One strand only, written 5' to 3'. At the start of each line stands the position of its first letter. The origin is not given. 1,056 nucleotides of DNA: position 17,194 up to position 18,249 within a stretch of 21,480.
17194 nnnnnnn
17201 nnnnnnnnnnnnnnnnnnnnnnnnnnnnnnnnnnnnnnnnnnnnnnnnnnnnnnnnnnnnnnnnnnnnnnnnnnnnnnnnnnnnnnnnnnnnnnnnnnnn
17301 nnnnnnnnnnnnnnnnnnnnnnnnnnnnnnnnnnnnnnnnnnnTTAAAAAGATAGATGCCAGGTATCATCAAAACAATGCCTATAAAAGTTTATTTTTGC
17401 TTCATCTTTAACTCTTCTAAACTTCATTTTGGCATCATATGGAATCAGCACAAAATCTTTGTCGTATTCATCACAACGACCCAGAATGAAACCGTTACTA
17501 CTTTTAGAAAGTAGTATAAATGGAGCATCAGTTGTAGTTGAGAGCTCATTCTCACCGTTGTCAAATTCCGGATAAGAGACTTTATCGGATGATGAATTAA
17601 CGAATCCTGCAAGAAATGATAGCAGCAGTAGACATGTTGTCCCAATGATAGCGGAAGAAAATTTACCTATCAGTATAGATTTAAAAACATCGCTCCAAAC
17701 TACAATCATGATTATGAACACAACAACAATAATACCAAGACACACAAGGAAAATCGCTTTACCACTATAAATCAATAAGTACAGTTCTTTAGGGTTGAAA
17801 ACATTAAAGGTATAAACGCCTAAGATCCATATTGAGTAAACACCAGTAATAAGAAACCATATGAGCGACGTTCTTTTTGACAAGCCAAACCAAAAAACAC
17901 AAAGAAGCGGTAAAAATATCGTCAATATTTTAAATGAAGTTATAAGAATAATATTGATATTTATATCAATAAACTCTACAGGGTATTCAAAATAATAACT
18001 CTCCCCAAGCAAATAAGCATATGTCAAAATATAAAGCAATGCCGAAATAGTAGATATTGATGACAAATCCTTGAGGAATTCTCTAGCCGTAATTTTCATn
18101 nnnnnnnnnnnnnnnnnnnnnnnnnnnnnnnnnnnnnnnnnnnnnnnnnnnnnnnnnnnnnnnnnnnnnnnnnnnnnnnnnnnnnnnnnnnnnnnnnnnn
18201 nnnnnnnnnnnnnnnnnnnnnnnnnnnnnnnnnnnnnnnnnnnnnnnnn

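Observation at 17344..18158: AT-rich opposite-strand membrane-protein moron with its own near-consensus promoter, inserted between VRR-NUC and the SNF2 helicase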

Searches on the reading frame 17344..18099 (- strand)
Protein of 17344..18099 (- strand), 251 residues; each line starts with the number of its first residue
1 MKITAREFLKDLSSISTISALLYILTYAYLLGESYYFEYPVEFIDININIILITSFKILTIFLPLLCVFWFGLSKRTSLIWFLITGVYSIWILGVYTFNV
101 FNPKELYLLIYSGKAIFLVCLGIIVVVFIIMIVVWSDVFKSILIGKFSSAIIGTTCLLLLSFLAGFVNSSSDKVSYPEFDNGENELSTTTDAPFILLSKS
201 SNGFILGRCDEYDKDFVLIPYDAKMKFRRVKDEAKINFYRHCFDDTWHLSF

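Call 6: search_protein_families(library=pfam, proteins=[window:17344-18099:-], max_evalue=0.01)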
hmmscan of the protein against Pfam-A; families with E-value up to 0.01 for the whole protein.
window:17344-18099:- (251 aa): 0 families

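Call 7: search_protein_families(library=padloc, proteins=[window:17344-18099:-], max_evalue=1)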
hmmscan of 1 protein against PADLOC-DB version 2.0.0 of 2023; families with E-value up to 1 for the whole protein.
window:17344-18099:- (251 aa): 0 families
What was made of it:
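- On Any system in PADLOC-DB v2: No hit for the protein at E no more than 1 (call 7).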

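Call 8: search_protein_families(library=phrogs, proteins=[window:17344-18099:-], max_evalue=0.01)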
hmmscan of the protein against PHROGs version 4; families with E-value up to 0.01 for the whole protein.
window:17344-18099:- (251 aa): 0 families
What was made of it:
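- Tried and rejected: Pfam, PHROGs and PADLOC on the protein gave nothing (calls 6-8).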

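Call 12: search_dna_similar(query=window:17344-18099:-, collection=phages, mode=protein, max_evalue=0.01)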
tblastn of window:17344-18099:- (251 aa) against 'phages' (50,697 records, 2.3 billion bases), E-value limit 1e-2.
No match.

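Call 13: search_dna_similar(query=window:17344-18099:-, collection=plasmids, mode=protein, max_evalue=0.01)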
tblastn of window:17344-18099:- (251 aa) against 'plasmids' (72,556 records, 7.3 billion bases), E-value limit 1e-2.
No match.
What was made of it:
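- Tried and rejected: tblastn of the protein against phages and plasmids found no match (calls 12, 13).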

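Call 14: find_homologous_proteins(query=window:17344-18099:-, max_evalue=0.01)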
Query window:17344-18099:- (251 aa): 7 proteins with E <= 0.01 among 821 candidates.
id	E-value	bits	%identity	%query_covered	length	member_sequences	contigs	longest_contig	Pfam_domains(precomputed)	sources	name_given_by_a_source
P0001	4.7e-158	542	100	100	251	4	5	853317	-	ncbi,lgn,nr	ncbi:hypothetical protein FSF89_021165 [Escherichia coli]|nr:hypothetical protein [Escherichia coli]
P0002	2.0e-145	501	92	100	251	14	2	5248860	-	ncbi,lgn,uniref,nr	ncbi:hypothetical protein [Erwinia rhapontici]|uniref:hypothetical protein n=1 Tax=Erwinia rhapontic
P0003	1.6e-130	452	81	100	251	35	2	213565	-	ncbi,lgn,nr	ncbi:hypothetical protein O5Q84_004619 [Salmonella enterica]|nr:hypothetical protein [Salmonella ent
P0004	2.7e-68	248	49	100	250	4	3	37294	-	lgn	-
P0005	7.3e-66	240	48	100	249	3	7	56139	-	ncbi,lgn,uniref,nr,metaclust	ncbi:hypothetical protein [Kluyvera georgiana]|uniref:hypothetical protein n=1 Tax=Kluyvera georgian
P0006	3.7e-64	235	48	98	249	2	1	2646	-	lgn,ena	-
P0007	6.3e-58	214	62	60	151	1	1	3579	-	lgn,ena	-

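Call 16: find_encoding_contigs(protein=P0002, flank=8000, max_places=3)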
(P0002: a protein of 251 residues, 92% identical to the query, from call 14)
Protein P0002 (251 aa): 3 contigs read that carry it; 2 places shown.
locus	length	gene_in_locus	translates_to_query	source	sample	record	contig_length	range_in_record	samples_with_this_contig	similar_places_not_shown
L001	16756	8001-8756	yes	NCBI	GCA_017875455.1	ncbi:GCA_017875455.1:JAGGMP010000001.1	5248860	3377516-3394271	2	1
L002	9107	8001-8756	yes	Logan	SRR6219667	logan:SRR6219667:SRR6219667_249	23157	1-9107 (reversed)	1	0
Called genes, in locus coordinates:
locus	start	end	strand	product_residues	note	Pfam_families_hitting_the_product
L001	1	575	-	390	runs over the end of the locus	PF00155:Aminotran_1_2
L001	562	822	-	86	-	PF00550:PP-binding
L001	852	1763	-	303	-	PF01073:3Beta_HSD, PF01370:Epimerase, PF05368:NmrA, PF07993:NAD_binding_4 (weak), PF13460:NAD_binding_10, PF16363:GDP_Man_Dehyd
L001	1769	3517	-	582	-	PF00501:AMP-binding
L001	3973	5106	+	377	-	-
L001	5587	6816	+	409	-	PF00989:PAS, PF08448:PAS_4, PF13426:PAS_9, PF08447:PAS_3, PF00990:GGDEF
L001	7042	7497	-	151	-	-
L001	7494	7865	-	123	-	-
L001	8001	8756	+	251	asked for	-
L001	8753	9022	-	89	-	-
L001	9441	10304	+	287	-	PF01548:DEDD_Tnp_IS110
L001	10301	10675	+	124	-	PF02371:Transposase_20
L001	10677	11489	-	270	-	PF13276:HTH_21, PF00665:rve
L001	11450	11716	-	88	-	PF01527:HTH_Tnp_1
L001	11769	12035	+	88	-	-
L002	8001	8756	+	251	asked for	-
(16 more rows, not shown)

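Call 17: find_encoding_contigs(protein=P0003, flank=8000, max_places=3)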
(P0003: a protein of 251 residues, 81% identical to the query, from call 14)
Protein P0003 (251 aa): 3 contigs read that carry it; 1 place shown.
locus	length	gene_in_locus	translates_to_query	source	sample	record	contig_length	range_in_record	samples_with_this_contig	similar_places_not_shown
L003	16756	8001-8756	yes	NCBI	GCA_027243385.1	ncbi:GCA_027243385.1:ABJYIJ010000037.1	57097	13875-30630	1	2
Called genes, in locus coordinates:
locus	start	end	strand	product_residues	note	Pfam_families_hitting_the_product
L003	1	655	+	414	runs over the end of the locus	PF06500:FrsA-like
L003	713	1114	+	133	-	PF07417:Crl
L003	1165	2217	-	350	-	PF13609:Porin_4, PF00267:Porin_1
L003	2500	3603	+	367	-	PF00696:AA_kinase, PF01472:PUA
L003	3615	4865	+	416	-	PF00171:Aldedh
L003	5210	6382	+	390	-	PF13356:Arm-DNA-bind_3, PF14659:Phage_int_SAM_3 (weak), PF22022:Phage_int_M, PF00589:Phage_integrase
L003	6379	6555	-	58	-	PF05930:Phage_AlpA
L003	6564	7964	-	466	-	PF00176:SNF2-rel_dom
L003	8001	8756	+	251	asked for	-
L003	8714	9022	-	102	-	-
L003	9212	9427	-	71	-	-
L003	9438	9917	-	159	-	PF13392:HNH_3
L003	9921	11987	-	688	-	PF00476:DNA_pol_A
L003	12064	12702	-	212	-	PF18757:Nmad5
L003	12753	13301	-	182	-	PF10991:Enc34_ssDNA-bd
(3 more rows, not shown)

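Call 18: find_encoding_contigs(protein=P0005, flank=8000, max_places=4)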
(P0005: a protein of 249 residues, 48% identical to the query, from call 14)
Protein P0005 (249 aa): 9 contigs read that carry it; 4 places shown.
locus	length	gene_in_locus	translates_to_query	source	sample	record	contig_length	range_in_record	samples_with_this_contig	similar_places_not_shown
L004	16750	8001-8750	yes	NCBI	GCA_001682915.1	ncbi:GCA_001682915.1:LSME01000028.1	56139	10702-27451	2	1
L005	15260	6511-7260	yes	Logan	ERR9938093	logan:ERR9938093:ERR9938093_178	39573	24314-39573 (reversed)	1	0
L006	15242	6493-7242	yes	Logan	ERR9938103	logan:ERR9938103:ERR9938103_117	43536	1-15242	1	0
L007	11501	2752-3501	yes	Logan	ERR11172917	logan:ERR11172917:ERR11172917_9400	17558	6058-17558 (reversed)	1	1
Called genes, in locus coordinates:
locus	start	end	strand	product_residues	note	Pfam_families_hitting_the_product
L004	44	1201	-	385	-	-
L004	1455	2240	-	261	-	PF00106:adh_short, PF13561:adh_short_C2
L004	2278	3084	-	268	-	PF00005:ABC_tran, PF13401:AAA_22 (faint)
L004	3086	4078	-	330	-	PF00005:ABC_tran, PF13304:AAA_21 (faint), PF08352:oligo_HPY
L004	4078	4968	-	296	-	PF12911:OppC_N, PF00528:BPD_transp_1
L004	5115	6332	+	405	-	PF13356:Arm-DNA-bind_3, PF00589:Phage_integrase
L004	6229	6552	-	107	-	-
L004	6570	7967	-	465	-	PF00176:SNF2-rel_dom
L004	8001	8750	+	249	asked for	-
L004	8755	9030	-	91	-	-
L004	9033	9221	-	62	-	-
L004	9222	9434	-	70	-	-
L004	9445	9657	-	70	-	-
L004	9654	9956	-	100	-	-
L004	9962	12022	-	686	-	PF00476:DNA_pol_A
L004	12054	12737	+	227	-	-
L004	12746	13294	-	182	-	PF10991:Enc34_ssDNA-bd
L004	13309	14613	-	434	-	PF10926:DUF2800, PF12705:PDDEXK_1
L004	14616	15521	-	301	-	-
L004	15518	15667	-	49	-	-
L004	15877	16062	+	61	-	-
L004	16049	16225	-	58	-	-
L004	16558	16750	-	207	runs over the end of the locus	PF01381:HTH_3, PF12844:HTH_19 (weak), PF13560:HTH_31, PF00717:Peptidase_S24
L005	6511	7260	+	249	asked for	-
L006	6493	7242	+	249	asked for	-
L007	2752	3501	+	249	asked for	-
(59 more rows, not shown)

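Call 19: find_encoding_contigs(protein=P0004, flank=8000, max_places=3)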
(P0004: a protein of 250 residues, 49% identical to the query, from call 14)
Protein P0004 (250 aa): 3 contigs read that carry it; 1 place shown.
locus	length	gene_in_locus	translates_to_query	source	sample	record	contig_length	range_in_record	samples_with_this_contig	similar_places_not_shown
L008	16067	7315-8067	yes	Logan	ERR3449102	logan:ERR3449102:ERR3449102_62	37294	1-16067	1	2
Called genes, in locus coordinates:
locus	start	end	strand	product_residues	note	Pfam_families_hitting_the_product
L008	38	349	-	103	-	PF12840:HTH_20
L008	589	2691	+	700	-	PF00009:GTP_EFTU, PF03144:GTP_EFTU_D2, PF22042:EF-G_D2, PF14492:EFG_III, PF16658:RF3_C (weak), PF03764:EFG_IV, PF00679:EFG_C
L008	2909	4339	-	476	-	PF00929:RNase_T, PF08411:ExoI_SH3, PF26016:ExoI_C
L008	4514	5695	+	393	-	PF13356:Arm-DNA-bind_3, PF00589:Phage_integrase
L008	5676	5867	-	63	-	-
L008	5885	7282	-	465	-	PF00176:SNF2-rel_dom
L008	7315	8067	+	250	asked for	-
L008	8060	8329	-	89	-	-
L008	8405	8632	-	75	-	-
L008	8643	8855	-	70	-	-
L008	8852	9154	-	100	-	-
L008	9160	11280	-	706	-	PF00476:DNA_pol_A (weak)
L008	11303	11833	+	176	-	-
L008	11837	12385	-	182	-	PF10991:Enc34_ssDNA-bd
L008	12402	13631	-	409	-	PF10926:DUF2800, PF12705:PDDEXK_1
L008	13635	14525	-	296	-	-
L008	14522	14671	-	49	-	-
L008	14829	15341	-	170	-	-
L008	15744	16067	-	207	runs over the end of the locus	PF01381:HTH_3, PF12844:HTH_19, PF13560:HTH_31, PF00717:Peptidase_S24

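Call 32: predict_structure(alignment_id=A1)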
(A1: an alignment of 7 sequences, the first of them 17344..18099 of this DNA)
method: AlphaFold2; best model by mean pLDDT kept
length: 251 residues; sequences in the alignment: 7
mean_pLDDT: 54.2   pTM: 0.53
mean pLDDT of the five models: 54.2, 49.1, 48.3, 48.2, 45.1
residues with pLDDT >= 90: 0; 70-90: 70; 50-70: 68; < 50: 113
segments of 3 or more residues with pLDDT < 50: 1-15, 36-53, 172-251
pLDDT, mean of each block of 10 residues (from residue 1): 37 52 66 53 45 53 64 72 81 71 72 70 82 74 66 80 68 36 32 34 33 33 29 29 27 26
secondary structure, 60 per line:
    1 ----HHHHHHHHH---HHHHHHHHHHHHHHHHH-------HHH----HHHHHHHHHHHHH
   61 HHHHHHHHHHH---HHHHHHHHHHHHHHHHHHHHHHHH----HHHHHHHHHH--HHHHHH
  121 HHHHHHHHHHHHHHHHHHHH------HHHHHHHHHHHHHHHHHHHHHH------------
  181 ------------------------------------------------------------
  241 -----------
elements in order: H5-13 H17-33 H48-71 H75-98 H103-112 H115-140 H147-168
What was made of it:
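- Tried and rejected: AF2 with 7 sequences was poor, at pLDDT 54 (call 32).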

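Call 38: search_protein_representatives(alignment_id=A2)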
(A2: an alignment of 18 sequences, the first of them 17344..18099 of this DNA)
Query: 18 sequences, 235 profile positions. Proteins with E-value up to 0.001 (for the whole library): 70; up to 1e-10: 32; up to 1e-30: 4. The best 70 are listed.
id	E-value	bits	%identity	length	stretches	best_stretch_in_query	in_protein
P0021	7.2e-93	327.1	-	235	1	1-233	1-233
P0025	5.7e-86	304.5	-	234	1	1-233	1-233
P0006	1.1e-74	267.6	-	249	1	2-231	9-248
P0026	1.8e-32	129.4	-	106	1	1-98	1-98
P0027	3.8e-23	98.9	-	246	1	2-229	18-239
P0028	5.0e-23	98.5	-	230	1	1-230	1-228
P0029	8.0e-22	94.6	-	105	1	62-141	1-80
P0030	1.5e-21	93.7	-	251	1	5-226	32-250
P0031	3.9e-21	92.3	-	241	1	2-225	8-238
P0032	1.6e-20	90.3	-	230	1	1-227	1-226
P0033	3.1e-20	89.3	-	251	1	2-228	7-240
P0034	4.0e-20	89.0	-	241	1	4-231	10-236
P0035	7.0e-20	88.2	-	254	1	6-231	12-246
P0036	3.7e-19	85.8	-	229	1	4-227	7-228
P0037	7.3e-19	84.9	-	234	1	6-229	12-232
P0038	1.7e-17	80.4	-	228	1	4-228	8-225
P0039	1.0e-16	77.9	-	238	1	8-226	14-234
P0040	1.4e-15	74.2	-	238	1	7-228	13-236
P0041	2.7e-15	73.2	-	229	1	4-227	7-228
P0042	6.3e-15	72.0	-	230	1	4-229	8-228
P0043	8.5e-15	71.6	-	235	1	5-220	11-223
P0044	1.5e-14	70.8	-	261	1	5-226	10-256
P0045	2.0e-14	70.3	-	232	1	5-226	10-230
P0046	2.8e-14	69.9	-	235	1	5-231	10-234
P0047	1.9e-13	67.2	-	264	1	4-228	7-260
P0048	2.1e-13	67.0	-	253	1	8-232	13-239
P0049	5.6e-13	65.6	-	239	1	4-227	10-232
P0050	2.4e-12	63.6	-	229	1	5-224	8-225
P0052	9.5e-12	61.6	-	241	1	4-211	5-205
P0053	6.7e-11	58.8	-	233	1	4-226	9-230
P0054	1.0e-10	58.2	-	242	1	13-225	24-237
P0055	1.3e-10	57.9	-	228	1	5-207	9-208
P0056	4.5e-10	56.1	-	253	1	8-232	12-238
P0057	5.9e-10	55.7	-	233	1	8-227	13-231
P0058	1.0e-09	54.9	-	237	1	6-226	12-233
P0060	3.6e-09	53.1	-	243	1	2-226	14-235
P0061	3.9e-09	53.0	-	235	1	4-214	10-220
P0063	2.6e-08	50.3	-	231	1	5-213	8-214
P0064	3.0e-08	50.1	-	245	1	7-227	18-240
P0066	1.3e-07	48.0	-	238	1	4-226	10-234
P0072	1.8e-05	41.0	-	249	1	5-223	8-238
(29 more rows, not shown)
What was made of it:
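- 17344..18099 (-): CDS of 251 aa (stop codon at 17344-17346): predicted inner-membrane protein of an uncharacterised Enterobacterales prophage superfamily. 7 close homologues (call 14) and 70 cluster representatives (call 38).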

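Call 41: search_protein_families(library=pfam, alignment_id=A3, max_evalue=0.01)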
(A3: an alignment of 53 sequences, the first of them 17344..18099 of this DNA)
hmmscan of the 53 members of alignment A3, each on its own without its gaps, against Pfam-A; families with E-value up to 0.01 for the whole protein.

A. member 1, window:17344-18099:- (251 aa): 0 families

B. families by the number of members that match (of 53 scanned): 5 families
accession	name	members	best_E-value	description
PF07907.16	YibE_F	1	0.00023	YibE/F-like protein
PF05231.19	MASE1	1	0.0027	MASE1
PF01284.28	MARVEL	1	0.0068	Membrane-associating domain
PF00822.25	PMP22_Claudin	1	0.0076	PMP-22/EMP/MP20/Claudin family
PF03707.21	MHYT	1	0.0095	Bacterial signalling protein N terminal repeat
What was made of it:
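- On Pfam PF27470 'TfpB': The model is absent from the local Pfam copy, and the scan of all 53 members shows no TfpB (call 41).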

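Call 43: search_protein_families(library=phrogs, alignment_id=A3, max_evalue=0.01)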
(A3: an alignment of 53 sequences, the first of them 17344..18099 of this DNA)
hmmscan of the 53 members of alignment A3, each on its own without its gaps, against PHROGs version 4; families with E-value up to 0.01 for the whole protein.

A. member 1, window:17344-18099:- (251 aa): 0 families

B. families by the number of members that match (of 53 scanned): 6 families
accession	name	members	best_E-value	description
phrog_35408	-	32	1.6e-45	-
phrog_17164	-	1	0.0006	-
phrog_8263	-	1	0.00062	-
phrog_22994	-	1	0.0032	-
phrog_17581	-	1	0.0052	-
phrog_14371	-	1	0.0098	-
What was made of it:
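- On phrog_35408 (unknown function): The window protein itself does not match at E no more than 0.01 (calls 8, 43).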

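Call 44: search_dna_similar(query=P0031, collection=phages, mode=protein, max_evalue=0.001, max_rows=25)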
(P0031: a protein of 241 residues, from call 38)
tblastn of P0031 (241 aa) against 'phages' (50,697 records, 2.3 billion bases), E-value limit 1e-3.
No match.

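Call 45: predict_structure(alignment_id=A3)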
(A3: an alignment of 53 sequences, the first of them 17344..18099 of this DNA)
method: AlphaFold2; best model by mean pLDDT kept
length: 251 residues; sequences in the alignment: 53
mean_pLDDT: 87.3   pTM: 0.86
mean pLDDT of the five models: 87.3, 86.5, 85.1, 84.9, 84.4
residues with pLDDT >= 90: 141; 70-90: 89; 50-70: 20; < 50: 1
segments of 3 or more residues with pLDDT < 50: none
pLDDT, mean of each block of 10 residues (from residue 1): 75 89 97 95 96 95 90 77 92 91 89 88 96 90 85 96 95 80 54 89 92 90 89 87 70 45
secondary structure, 60 per line:
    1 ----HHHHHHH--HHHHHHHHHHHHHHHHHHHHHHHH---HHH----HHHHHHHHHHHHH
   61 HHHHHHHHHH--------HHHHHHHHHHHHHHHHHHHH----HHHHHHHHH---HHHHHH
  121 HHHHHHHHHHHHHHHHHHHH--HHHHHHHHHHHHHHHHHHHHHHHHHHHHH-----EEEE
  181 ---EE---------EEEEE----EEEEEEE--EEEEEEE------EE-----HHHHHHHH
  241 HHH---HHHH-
elements in order: H5-11 H14-37 H48-70 H79-98 H103-111 H115-140 H143-171 E177-180 E195-199 E204-210 E213-219 H233-243 H247-250
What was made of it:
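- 17344..18099 (-): AF2 model pLDDT 87.3, pTM 0.86 (call 45).
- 17347..17595 (-): C-terminal domain of about 80 aa, predicted periplasmic (four beta-strands plus two helices), with invariant Cys209 (17473-17475) and Cys242 (17374-17376). AF2 secondary structure (call 45).
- On TfpY / FimB-like pilin accessory proteins: Five TM helices and an 80-aa domain here (call 45).
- It is a multi-pass membrane protein with a possible oligomeric pore-like bundle (call 45).
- Tried and rejected: With 53 sequences it was good, at 87 (call 45).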

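Call 50: fold_search(model_id=the predicted structure, library=viral)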
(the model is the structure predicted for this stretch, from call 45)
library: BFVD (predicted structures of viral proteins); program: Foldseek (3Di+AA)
matches with E <= 10: 343; with E <= 0.001: 0
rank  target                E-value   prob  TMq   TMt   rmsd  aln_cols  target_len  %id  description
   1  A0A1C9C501            2.9e-01  0.08  0.15  0.09  18.9       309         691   11  Uncharacterized protein [Heterosigma akashiwo virus 01]
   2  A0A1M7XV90            3.1e-01  0.63  0.19  0.35  13.0       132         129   11  Uncharacterized protein [Cedratvirus A11]
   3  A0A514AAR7            4.1e-01  0.35  0.14  0.28  12.3        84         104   20  Uncharacterized protein [Bacillus phage Karezi]
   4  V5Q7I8                4.6e-01  0.35  0.19  0.29  13.3       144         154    8  Uncharacterized protein [Xylella phage Paz]
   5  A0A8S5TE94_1          4.6e-01  0.15  0.16  0.05  15.4       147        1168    6  Type I restriction enzyme [Podoviridae sp. ctzXp5]
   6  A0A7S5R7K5            6.5e-01  0.41  0.19  0.31   6.0        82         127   11  Uncharacterized protein [Rhizobium phage RHph_Y65]
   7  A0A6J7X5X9            6.5e-01  0.18  0.12  0.24  12.0        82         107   11  Uncharacterized protein [uncultured Caudovirales phage]
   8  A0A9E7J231            7.2e-01  0.38  0.20  0.34  12.8       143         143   10  (no name in the UniProt tables at hand)
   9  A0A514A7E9            7.2e-01  0.23  0.16  0.33   9.7        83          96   18  (no name in the UniProt tables at hand)
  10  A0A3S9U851            8.0e-01  0.75  0.18  0.50   3.8        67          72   15  (no name in the UniProt tables at hand)
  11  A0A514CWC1            8.0e-01  0.41  0.16  0.26   8.8        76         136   10  Uncharacterized protein [Achromobacter phage vB_AxyP_19-32_Axy24]
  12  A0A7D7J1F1            8.0e-01  0.21  0.23  0.17  14.8       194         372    9  Uncharacterized protein [Coleopteran rhabdo-related virus OKIAV28]
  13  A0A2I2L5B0            9.3e-01  0.18  0.21  0.22  10.0       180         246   18  Mitochondrial carrier domain-containing protein [Orpheovirus IHUMI-LCC2]
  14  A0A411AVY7            9.8e-01  0.16  0.15  0.25  11.2        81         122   11  Uncharacterized protein [Pantoea phage vB_PagM_LIET2]
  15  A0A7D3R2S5            1.0e+00  0.13  0.13  0.21  10.3        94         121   13  riboflavin kinase [Fadolivirus FV1/VV64]
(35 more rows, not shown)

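Call 53: search_solved_structures(query=A3, max_evalue=1)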
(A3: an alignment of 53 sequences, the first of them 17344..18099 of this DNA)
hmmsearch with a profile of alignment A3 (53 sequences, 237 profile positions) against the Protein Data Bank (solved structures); distinct sequences matched with E-value up to 1: 6.
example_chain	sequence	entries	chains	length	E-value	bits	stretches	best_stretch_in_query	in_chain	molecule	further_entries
7pmw_A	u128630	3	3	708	0.022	17.5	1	34-164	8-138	Solute carrier family 15 member 1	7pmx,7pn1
9uwi_A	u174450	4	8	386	0.11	15.3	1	83-180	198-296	Vasopressin V1a receptor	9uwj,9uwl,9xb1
2maw_A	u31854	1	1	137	0.14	15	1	63-168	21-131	Neuronal acetylcholine receptor subunit alpha-7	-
6b85_J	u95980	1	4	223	0.2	14.4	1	78-162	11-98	TMHC4_R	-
11kc_A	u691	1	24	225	0.21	14.3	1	79-162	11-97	Designed nanoparticle O43-TM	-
4zch_A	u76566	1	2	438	0.33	13.7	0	162-232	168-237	Tumor necrosis factor ligand superfamily member 13,Tumor necrosis factor ligand superfamil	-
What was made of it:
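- Tried and rejected: A PDB sequence-profile search gave nothing (call 53).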
